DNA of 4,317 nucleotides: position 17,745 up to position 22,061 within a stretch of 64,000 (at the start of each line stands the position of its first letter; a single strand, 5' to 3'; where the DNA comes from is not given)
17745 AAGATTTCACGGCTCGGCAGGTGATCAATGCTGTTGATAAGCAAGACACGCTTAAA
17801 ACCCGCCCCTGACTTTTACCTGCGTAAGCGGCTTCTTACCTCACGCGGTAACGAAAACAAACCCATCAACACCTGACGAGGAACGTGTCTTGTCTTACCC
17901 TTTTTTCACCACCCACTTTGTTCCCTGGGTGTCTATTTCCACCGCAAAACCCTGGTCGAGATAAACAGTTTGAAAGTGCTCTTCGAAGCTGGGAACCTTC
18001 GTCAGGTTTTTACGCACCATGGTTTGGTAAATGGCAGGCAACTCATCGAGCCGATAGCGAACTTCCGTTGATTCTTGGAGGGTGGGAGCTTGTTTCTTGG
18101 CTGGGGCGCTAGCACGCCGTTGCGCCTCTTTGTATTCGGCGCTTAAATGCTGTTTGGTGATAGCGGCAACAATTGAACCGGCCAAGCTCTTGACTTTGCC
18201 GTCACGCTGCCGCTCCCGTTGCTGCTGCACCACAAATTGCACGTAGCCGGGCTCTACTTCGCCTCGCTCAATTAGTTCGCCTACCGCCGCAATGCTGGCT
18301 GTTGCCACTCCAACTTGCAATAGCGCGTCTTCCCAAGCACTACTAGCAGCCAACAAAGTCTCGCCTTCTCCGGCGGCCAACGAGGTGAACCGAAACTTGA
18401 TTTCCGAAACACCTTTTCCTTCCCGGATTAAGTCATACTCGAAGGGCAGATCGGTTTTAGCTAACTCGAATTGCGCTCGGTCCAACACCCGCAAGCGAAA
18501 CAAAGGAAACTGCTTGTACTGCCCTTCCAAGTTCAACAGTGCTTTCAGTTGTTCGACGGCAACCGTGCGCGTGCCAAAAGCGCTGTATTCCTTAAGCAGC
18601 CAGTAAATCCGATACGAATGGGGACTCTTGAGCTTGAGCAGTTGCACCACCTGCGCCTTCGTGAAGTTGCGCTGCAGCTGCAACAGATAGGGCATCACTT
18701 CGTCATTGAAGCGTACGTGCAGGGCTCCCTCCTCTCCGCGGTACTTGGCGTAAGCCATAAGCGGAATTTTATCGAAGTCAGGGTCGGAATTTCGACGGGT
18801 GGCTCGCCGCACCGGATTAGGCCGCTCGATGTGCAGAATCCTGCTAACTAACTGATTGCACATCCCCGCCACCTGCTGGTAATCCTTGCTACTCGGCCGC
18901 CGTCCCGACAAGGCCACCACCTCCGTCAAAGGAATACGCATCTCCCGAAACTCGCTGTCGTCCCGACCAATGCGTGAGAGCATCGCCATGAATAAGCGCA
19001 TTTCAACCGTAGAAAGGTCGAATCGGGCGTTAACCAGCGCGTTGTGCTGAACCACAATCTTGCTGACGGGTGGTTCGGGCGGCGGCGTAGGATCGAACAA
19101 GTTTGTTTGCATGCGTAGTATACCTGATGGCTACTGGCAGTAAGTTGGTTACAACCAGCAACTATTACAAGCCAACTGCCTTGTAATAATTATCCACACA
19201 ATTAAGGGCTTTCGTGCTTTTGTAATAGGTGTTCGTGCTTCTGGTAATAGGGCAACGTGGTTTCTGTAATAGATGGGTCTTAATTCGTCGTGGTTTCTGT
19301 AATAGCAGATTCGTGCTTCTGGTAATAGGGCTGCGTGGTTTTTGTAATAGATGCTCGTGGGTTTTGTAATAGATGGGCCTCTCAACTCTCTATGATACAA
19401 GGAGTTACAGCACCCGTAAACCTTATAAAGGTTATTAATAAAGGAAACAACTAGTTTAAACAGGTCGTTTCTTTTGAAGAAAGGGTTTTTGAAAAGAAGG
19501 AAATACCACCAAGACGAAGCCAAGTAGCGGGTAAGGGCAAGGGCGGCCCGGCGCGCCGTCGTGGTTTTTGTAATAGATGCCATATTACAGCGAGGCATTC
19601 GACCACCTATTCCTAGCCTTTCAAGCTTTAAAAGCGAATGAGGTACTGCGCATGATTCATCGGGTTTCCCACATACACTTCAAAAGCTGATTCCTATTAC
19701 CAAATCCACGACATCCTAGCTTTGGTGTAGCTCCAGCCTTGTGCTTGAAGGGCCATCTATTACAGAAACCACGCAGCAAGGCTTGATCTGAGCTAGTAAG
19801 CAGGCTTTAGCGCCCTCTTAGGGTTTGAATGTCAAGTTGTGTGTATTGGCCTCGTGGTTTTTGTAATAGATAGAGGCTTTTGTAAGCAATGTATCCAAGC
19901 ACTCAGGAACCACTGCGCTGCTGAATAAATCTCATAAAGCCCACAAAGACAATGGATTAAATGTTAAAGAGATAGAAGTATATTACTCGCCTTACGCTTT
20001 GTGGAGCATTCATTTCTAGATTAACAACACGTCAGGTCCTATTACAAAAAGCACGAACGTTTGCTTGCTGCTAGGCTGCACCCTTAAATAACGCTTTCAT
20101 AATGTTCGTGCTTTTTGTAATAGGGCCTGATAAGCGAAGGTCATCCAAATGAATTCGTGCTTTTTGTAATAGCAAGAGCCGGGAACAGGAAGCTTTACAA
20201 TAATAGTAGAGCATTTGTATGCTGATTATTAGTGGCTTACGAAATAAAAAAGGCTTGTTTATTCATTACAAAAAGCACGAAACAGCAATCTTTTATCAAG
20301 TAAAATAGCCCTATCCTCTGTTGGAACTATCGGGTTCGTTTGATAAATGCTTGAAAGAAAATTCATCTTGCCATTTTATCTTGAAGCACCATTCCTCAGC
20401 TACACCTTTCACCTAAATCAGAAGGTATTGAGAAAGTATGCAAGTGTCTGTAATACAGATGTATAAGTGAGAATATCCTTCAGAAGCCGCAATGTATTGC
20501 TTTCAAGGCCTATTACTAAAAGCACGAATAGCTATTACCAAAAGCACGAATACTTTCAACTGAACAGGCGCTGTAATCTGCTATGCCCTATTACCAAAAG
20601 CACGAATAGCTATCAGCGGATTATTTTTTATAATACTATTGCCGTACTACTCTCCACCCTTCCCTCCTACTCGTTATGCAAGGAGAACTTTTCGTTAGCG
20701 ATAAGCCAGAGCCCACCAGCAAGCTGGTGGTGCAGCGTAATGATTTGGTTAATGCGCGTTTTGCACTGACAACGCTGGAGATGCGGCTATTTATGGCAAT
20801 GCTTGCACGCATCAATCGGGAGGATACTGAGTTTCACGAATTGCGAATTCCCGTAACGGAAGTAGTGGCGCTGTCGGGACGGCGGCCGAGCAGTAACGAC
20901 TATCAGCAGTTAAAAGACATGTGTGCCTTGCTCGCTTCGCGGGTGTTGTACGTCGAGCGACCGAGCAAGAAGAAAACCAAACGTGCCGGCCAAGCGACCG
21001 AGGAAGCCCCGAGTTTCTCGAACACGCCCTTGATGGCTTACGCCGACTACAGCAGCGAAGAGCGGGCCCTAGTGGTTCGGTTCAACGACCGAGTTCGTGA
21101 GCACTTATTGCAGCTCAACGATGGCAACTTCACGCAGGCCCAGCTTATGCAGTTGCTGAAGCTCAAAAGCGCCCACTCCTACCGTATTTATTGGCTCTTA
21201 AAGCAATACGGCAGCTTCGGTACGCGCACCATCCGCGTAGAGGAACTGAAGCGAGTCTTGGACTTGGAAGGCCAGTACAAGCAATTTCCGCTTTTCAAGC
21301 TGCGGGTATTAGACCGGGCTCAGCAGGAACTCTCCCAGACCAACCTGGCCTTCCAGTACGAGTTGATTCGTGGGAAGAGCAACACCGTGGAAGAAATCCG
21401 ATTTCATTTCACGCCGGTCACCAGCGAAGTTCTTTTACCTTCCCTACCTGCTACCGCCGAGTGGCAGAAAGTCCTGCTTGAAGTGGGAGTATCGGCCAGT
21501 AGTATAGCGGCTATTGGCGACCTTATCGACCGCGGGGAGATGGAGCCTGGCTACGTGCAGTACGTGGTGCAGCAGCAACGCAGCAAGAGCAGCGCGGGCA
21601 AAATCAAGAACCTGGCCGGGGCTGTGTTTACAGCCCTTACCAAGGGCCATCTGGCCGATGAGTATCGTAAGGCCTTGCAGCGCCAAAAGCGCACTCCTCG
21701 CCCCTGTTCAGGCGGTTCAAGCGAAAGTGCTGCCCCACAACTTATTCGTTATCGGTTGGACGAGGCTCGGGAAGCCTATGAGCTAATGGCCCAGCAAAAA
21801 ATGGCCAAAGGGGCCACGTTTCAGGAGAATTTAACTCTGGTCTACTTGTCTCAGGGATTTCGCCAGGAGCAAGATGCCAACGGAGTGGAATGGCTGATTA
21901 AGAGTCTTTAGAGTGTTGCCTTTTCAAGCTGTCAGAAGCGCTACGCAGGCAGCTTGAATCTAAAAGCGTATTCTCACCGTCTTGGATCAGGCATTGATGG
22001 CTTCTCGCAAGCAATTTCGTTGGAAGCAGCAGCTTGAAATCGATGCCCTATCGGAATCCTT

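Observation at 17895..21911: Mirror-image double replicon: two paralogous Rep_3 initiators diverging from one shared 1.56-kb iteron field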

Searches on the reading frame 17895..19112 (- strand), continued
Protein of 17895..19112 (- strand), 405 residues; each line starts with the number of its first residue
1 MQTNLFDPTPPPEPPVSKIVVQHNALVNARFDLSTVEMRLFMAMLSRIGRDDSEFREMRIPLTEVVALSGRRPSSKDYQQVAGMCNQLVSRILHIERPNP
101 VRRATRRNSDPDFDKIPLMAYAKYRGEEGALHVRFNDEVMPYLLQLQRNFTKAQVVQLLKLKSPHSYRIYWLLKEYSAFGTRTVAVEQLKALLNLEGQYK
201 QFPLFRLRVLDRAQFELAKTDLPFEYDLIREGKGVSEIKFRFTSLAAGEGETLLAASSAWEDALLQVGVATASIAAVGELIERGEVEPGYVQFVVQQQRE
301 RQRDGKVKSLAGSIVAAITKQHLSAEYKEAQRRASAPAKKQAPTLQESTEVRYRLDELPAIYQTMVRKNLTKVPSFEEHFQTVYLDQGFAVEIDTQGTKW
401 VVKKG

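Call 68: predict_structure(alignment_id=A4)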
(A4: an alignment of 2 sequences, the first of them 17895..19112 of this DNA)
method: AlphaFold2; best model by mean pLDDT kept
length: 405 residues; sequences in the alignment: 2
mean_pLDDT: 60.9   pTM: 0.41
mean pLDDT of the five models: 60.9, 57.1, 55.0, 53.3, 52.7
residues with pLDDT >= 90: 0; 70-90: 151; 50-70: 147; < 50: 107
segments of 3 or more residues with pLDDT < 50: 1-29, 51-55, 94-113, 115-119, 122-127, 196-205, 244-257, 335-349
pLDDT, mean of each block of 10 residues (from residue 1): 34 31 35 67 68 56 63 68 66 39 34 48 50 63 62 68 72 58 68 51 54 76 76 72 43 39 73 65 66 80 73 72 56 42 38 81 79 81 80 84 73
secondary structure, 60 per line:
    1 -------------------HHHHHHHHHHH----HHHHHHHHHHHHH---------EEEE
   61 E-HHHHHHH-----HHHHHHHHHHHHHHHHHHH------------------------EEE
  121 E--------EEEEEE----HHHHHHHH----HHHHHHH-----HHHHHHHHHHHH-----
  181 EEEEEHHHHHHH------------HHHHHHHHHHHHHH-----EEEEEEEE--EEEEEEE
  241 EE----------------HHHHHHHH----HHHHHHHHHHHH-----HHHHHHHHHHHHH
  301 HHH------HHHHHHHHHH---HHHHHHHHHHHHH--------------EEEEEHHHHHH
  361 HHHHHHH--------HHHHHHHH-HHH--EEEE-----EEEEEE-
elements in order: H20-30 H35-47 E57-61 H63-69 H75-93 E118-121 E130-135 H140-147 H152-158 H164-175 E181-185 H186-192 H205-218 E224-231 E234-242 H259-266 H271-282 H288-303 H310-319 H323-335 E350-354 H355-367 H376-383 E390-393 E399-404

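Call 85: search_protein_families(library=pfam, proteins=[L020:8024-8881:+, L020:6400-7710:+], max_evalue=0.001)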
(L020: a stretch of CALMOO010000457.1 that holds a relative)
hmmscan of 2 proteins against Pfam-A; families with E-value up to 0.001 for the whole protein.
L020:8024-8881:+ (285 aa): 1 family
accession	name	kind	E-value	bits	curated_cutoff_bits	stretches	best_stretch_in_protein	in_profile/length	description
PF01051.27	Rep3_N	-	2e-05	25.4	22.4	1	25-163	5-139/141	Initiator Replication protein, WH1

L020:6400-7710:+ (436 aa): 2 families
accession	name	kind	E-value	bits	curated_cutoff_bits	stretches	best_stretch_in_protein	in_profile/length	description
PF01051.27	Rep3_N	-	4.1e-30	105.5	22.4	1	36-198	2-141/141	Initiator Replication protein, WH1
PF21205.3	Rep3_C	-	3.8e-10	40.3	21.1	1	210-268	2-59/59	Initiator Rep protein, WH2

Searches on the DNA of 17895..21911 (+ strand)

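Call 8: search_dna_similar(query=window:17895-21911:+, collection=plasmids, mode=near, max_rows=20)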
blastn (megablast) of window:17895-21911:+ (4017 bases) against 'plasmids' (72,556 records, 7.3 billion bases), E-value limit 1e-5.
Records with a match: 1; places in all: 1; records where one place covers at least 80% of the query: 0.
Best place of each record, by identity: 80-90% 1.
By first word of the organism name: Hymenobacter 1.
By predicted mobility (MOB-suite, as given by PLSDB): non-mobilizable 1.
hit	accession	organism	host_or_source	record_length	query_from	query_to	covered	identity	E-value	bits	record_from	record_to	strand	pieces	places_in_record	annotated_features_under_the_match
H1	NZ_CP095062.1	Hymenobacter volaticus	single cell,air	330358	53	1581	38%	80.4%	0e+0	1157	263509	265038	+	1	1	replication initiation protein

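Call 9: get_annotated_region(hit=H1, flank=8000)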
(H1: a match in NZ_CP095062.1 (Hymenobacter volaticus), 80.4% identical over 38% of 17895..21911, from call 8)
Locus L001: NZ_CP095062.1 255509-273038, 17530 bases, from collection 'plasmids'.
description: Hymenobacter volaticus strain 5420 S-77 plasmid unnamed1, complete sequence
organism: Hymenobacter volaticus (NCBI taxid 2932254)
taxonomy: Bacteria; Bacteroidota; Cytophagia; Cytophagales; Hymenobacteraceae; Hymenobacter; Hymenobacter volaticus
host: -; source: single cell,air; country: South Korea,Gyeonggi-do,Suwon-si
typing (MOB-suite, as given by PLSDB): non-mobilizable
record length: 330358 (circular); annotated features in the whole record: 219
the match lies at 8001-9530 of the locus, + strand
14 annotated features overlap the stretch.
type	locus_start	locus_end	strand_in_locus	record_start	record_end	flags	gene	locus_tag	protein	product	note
CDS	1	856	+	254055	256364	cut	-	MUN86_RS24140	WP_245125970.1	GH92 family glycosyl hydrolase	-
CDS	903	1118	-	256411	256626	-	-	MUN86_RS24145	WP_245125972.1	hypothetical protein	-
CDS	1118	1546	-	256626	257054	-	-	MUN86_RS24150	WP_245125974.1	hypothetical protein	-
CDS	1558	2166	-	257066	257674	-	-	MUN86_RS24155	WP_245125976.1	carbohydrate-binding family 9-like protein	-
CDS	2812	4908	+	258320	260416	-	-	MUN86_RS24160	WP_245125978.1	hypothetical protein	-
CDS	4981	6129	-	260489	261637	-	-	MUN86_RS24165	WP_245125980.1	alpha/beta hydrolase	-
CDS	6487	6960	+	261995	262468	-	-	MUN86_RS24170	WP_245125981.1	cupin domain-containing protein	-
CDS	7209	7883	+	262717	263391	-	-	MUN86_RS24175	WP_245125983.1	LEA type 2 family protein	-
CDS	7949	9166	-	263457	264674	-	-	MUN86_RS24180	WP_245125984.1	replication initiation protein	GO:0006270 - DNA replication initiation [Evidence IEA]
CDS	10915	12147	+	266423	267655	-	-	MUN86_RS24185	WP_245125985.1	replication initiation protein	GO:0006270 - DNA replication initiation [Evidence IEA]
CDS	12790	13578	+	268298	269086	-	-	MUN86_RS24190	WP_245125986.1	ParA family protein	-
CDS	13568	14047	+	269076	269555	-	-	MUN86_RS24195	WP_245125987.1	hypothetical protein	-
CDS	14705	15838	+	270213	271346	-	-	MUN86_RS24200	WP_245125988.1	DUF692 family multinuclear iron-containing protein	-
CDS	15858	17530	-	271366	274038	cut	-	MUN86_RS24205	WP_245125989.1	heparinase II/III family protein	-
